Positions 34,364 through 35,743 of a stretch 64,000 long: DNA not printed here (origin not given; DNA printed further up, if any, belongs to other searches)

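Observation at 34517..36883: NRPS ends in C5-T*-TE* with both active-site serines lost; the region is a decayed duplicate of the second NRPS's T-TE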

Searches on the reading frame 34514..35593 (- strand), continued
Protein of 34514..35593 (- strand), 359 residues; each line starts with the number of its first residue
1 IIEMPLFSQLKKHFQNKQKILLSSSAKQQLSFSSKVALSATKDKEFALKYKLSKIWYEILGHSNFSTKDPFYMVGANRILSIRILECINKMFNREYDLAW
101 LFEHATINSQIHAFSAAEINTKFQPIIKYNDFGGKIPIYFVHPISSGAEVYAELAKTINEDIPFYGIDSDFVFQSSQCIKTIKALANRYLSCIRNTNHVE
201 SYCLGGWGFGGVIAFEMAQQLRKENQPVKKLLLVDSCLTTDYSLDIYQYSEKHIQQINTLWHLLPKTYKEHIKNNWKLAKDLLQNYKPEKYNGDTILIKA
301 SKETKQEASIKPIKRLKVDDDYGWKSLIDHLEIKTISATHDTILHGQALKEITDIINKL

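Call 55: fold_search(model_id=the predicted structure, library=pdb)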
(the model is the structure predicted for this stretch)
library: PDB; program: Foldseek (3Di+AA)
matches with E <= 10: 1623; with E <= 0.001: 1041
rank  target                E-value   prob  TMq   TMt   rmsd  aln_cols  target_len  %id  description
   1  4zxh                  3.1e-19  1.00  0.62  0.17   9.0       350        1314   19  Crystal Structure of holo-AB3403 a four domain nonribosomal peptide synthetase from Acinetobacter Baumanii (released 2015-12-30)
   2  3tej_B                4.3e-17  1.00  0.68  0.74   5.0       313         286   17  Crystal structure of a domain fragment involved in peptide natural product biosynthesis (released 2012-01-18)
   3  3tej_A                6.8e-17  1.00  0.71  0.69   5.7       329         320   18  Crystal structure of a domain fragment involved in peptide natural product biosynthesis (released 2012-01-18)
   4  7crn_C                1.3e-15  1.00  0.58  0.68   5.5       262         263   20  The Functional Characterization and Crystal Structure of the Bifunctional Thioesterase Catalyzing Epimerization and Cy (released 2021-08-18)
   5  7dxo_A                1.5e-15  1.00  0.58  0.68   5.5       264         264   20  The mutant of bifunctional thioesterase catalyzing epimerization and cyclization (released 2022-01-26)
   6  7crn_A                1.6e-15  1.00  0.58  0.69   5.6       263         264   20  The Functional Characterization and Crystal Structure of the Bifunctional Thioesterase Catalyzing Epimerization and Cy (released 2021-08-18)
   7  5ja1_A                5.5e-15  1.00  0.58  0.16  10.9       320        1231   18  EntF, a Terminal Nonribosomal Peptide Synthetase Module Bound to the MbtH-Like Protein YbdZ (released 2016-09-14)
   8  8w2d_A                1.3e-14  1.00  0.64  0.63   5.7       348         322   13  holo-PCP-Thioesterase di-domain structure from the sulfazecin biosynthetic nonribosomal peptide synthetase, SulM (released 2024-08-07)
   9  2px6_A                3.0e-14  1.00  0.53  0.65   7.0       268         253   22  Crystal structure of the thioesterase domain of human fatty acid synthase inhibited by Orlistat (released 2007-07-10)
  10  5ja2_A                3.5e-14  1.00  0.58  0.16  10.8       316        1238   18  EntF, a Terminal Nonribosomal Peptide Synthetase Module Bound to the non-Native MbtH-Like Protein PA2412 (released 2016-09-14)
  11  2px6_B                5.9e-14  1.00  0.51  0.59   7.3       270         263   22  Crystal structure of the thioesterase domain of human fatty acid synthase inhibited by Orlistat (released 2007-07-10)
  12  8w2d_B                1.2e-13  1.00  0.63  0.62   5.9       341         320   14  holo-PCP-Thioesterase di-domain structure from the sulfazecin biosynthetic nonribosomal peptide synthetase, SulM (released 2024-08-07)
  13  6ojc                  1.5e-13  1.00  0.58  0.80   4.0       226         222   22  A high-resolution crystal structure of NocB thioesterase domain from Nocardicin cluster (released 2019-09-11)
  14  7mhe                  2.5e-13  1.00  0.55  0.62   4.9       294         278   21  Thioesterase Domain of Human Fatty Acid Synthase (FASN-TE) binding a competitive inhibitor SBP-7957 (released 2022-04-20)
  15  5v3x_B                4.2e-13  1.00  0.54  0.62   7.3       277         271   17  Crystal Structure of Mtb Pks13 Thioesterase domain in complex with inhibitor TAM1 (released 2017-07-05)
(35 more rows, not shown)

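Call 96: search_dna_similar(query=window:34517-35506:-, collection=plasmids, mode=protein, max_rows=10)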
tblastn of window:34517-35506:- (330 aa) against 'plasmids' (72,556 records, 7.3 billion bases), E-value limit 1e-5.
Records with a match: 802; places in all: 1158; records where one place covers at least 80% of the query: 103.
Best place of each record, by identity: <60% 802.
By first word of the organism name: Salmonella 165; Ralstonia 133; Bacillus 117; Streptomyces 73; Rhizobium 69; Klebsiella 29; Burkholderia 17; Bradyrhizobium 17; Nostoc 10; Mycetohabitans 9; and 80 more.
By predicted mobility (MOB-suite, as given by PLSDB): non-mobilizable 360; conjugative 265; mobilizable 177.
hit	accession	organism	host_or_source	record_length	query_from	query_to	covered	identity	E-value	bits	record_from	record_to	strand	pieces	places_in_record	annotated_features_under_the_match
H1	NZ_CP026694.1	Nostoc sp. 'Lobaria pulmonaria (5183) cyanobiont'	Lobaria pulmonaria thallus,lichen ...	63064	19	322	92%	28.4%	1e-32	135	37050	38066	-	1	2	non-ribosomal peptide synthetase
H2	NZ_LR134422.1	Legionella adelaidensis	environmental,Cooling tower water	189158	3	329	99%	26.3%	5e-18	92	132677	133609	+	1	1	type I polyketide synthase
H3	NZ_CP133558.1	Bacillus wiedmannii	Thaumetopoea processionea,liquid culture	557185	22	324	92%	27.6%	4e-29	125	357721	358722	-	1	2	amino acid adenylation domain-containing protein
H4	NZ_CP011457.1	Anabaena sp. WA102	Mixed culture,Anderson Lake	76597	19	325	93%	26.5%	1e-30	129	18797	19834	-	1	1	non-ribosomal peptide synthetase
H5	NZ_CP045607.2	Bacillus cereus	Whole organism,soil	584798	22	324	92%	26.7%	2e-29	125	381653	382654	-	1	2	non-ribosomal peptide synthetase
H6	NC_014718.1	Mycetohabitans rhizoxinica HKI 454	-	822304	6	311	93%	26.1%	2e-24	111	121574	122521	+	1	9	thioesterase domain-containing protein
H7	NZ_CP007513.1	Bacillus bombysepticus str. Wang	separated from the corpses of silkworms ...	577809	19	327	94%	25.7%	4e-17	89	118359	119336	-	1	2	non-ribosomal peptide synthetase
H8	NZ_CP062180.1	Mycetohabitans endofungorum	Rhizopus microsporus,bacterial ...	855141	5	329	98%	24.4%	1e-25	114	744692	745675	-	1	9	non-ribosomal peptide synthase/polyketide synthase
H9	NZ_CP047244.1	Trichormus variabilis 0441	cell culture,thermal spring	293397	18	322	92%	26.0%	9e-24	109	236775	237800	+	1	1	non-ribosomal peptide synthetase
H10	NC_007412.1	Trichormus variabilis ATCC 29413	-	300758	18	322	92%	26.0%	9e-24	109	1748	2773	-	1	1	non-ribosomal peptide synthetase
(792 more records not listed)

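Call 98: search_protein_families(library=ncbifam, proteins=[window:34517-35506:-], max_evalue=0.01)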
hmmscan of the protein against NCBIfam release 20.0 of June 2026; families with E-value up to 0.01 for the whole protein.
window:34517-35506:- (330 aa): 6 families
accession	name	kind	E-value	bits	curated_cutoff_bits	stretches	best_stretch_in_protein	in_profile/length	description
NF040607.1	mycolic_Pks13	equivalog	9.4e-20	69.7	2100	2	105-217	1421-1526/1680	polyketide synthase Pks13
NF007605.2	PRK10252.1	equivalog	1.1e-06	26.5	2400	1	22-329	978-1289/1292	enterobactin non-ribosomal peptide synthetase EntF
NF050089.1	i_nPHAscl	equivalog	2e-05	23.8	300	1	104-229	16-137/288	intracellular short-chain-length polyhydroxyalkanoate depolymerase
NF038078.1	NRPS_MxcG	equivalog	8.4e-05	20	2300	1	13-90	969-1046/1442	myxochelin non-ribosomal peptide synthetase MxcG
NF004282.0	PRK05691.1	subfamily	0.0016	14.5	4090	1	19-80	587-648/4334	non-ribosomal peptide synthase/polyketide synthase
TIGR03443.1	alpha_am_amid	equivalog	0.0054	14.1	1030.1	1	10-83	840-915/1390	L-aminoadipate-semialdehyde dehydrogenase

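Call 124: search_protein_representatives(protein=window:34517-35506:-)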
Query: 330 residues. Proteins with E-value up to 0.001 (for the whole library): 30334; up to 1e-10: 13354; up to 1e-30: 154. The best 150 are listed.
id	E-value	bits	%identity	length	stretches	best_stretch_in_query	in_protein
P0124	7.6e-52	193.0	29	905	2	20-328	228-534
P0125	7.6e-50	186.4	31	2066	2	19-327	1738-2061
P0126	2.6e-49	184.7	32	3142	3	22-327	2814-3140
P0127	2.2e-48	181.6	28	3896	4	103-316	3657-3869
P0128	7.9e-48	179.8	27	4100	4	19-327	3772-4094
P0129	1.3e-47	179.1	30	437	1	18-327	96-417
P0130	1.4e-46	175.7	35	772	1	20-329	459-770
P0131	2.5e-45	171.6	28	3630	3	16-324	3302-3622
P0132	6.8e-44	166.9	35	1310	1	19-327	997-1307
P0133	2.9e-43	164.8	32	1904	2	18-328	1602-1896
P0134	7.5e-43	163.4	29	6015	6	19-208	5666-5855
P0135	1.1e-42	162.9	29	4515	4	18-209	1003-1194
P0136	1.7e-42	162.2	27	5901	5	21-274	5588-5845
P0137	1.8e-42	162.1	32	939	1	17-328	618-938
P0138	3.2e-42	161.3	30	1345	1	19-329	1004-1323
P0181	8.4e-36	140.3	30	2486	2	20-315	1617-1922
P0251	8.5e-32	127.1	27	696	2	18-208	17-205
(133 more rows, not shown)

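Call 130: search_protein_families(library=pfam, proteins=[P0181, P0251, P0124, P0130], max_evalue=0.001)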
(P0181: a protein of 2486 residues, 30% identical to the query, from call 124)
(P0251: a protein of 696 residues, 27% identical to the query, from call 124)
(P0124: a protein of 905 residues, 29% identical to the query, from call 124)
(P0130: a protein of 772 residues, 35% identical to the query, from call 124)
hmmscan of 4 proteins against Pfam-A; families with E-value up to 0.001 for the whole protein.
P0181 (2486 aa): 6 families
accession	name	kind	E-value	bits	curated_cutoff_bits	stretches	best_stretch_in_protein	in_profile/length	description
PF00501.34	AMP-binding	-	2e-152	507.9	29.9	2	1089-1457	1-384/384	AMP-binding enzyme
PF00668.25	Condensation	-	1.5e-100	337.5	30.6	2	626-1064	5-452/456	Condensation domain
PF00975.26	Thioesterase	-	1.2e-28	101.4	26.4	1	1702-1919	1-208/226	Thioesterase domain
PF00550.31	PP-binding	-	3e-25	88.7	20.8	2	535-595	1-63/67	Phosphopantetheine attachment site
PF13193.12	AMP-binding_C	-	1.9e-20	74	24.5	2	433-509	1-76/76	AMP-binding enzyme C-terminal domain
PF00561.26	Abhydrolase_1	-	0.00063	19.9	25.8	0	1703-1802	2-102/245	alpha/beta hydrolase fold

P0251 (696 aa): 8 families
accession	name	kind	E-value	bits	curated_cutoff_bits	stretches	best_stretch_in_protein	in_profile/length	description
PF00975.26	Thioesterase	-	5.4e-52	177.7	26.4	2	467-688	2-223/226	Thioesterase domain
PF00550.31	PP-binding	-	1.5e-20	73.6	20.8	2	20-84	1-67/67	Phosphopantetheine attachment site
PF12697.13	Abhydrolase_6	-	2.8e-11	44.9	26.3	2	110-291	4-164/217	Alpha/beta hydrolase family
PF00561.26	Abhydrolase_1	-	3.2e-10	40.5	25.8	1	511-570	51-103/245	alpha/beta hydrolase fold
PF12146.15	Hydrolase_4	-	6.7e-10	39.1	27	1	468-637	7-177/239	Serine aminopeptidase, S33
PF02089.21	Palm_thioest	-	9.6e-05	22.6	26.8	0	467-555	1-98/254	Palmitoyl protein thioesterase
PF07859.19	Abhydrolase_3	-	0.00038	20.7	25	0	151-202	50-106/210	alpha/beta hydrolase fold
PF07819.20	PGAP1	-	0.00098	19.4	24.3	0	150-187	76-110/233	PGAP1-like alpha/beta domain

P0124 (905 aa): 13 families
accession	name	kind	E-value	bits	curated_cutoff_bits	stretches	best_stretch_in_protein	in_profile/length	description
PF00975.26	Thioesterase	-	2e-51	175.9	26.4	2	319-420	2-107/226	Thioesterase domain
PF00550.31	PP-binding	-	7.3e-17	61.8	20.8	1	230-293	2-65/67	Phosphopantetheine attachment site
PF12697.13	Abhydrolase_6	-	8e-13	50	26.3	1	574-695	2-121/217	Alpha/beta hydrolase family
PF00561.26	Abhydrolase_1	-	1e-12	48.7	25.8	2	360-588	51-217/245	alpha/beta hydrolase fold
PF13193.12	AMP-binding_C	-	5.2e-10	40.5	24.5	1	121-201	1-76/76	AMP-binding enzyme C-terminal domain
PF00501.34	AMP-binding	-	1.6e-07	31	29.9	1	7-56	333-384/384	AMP-binding enzyme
PF12146.15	Hydrolase_4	-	1.1e-05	25.3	27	0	356-413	50-107/239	Serine aminopeptidase, S33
PF07859.19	Abhydrolase_3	-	2.6e-05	24.5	25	0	380-437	72-130/210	alpha/beta hydrolase fold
PF12695.13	Abhydrolase_5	-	3.6e-05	24.1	27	0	630-669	55-90/164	Alpha/beta hydrolase family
PF20408.4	Abhydrolase_11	-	0.00033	20.9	27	0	615-655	58-99/193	Alpha/beta hydrolase domain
PF23297.2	ACP_SdgA_C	-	0.00039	20.9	27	1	228-294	12-78/95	Highly reducing polyketide synthase sdgA, C-terminal ACP domain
PF00070.33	Pyr_redox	-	0.00048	21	22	0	642-670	7-35/82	Pyridine nucleotide-disulphide oxidoreductase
PF01764.32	Lipase_3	-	0.00082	19.7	22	0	358-406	39-90/140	Lipase (class 3)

P0130 (772 aa): 4 families
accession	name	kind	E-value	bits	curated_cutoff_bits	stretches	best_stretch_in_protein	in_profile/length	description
PF00668.25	Condensation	-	3.4e-49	168.2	30.6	1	9-418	14-447/456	Condensation domain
PF00975.26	Thioesterase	-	1.7e-29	104.1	26.4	1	548-770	2-224/226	Thioesterase domain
PF00550.31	PP-binding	-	3.7e-12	46.8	20.8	1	461-519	2-62/67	Phosphopantetheine attachment site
PF12697.13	Abhydrolase_6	-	0.00022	22.4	26.3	1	550-661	2-94/217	Alpha/beta hydrolase family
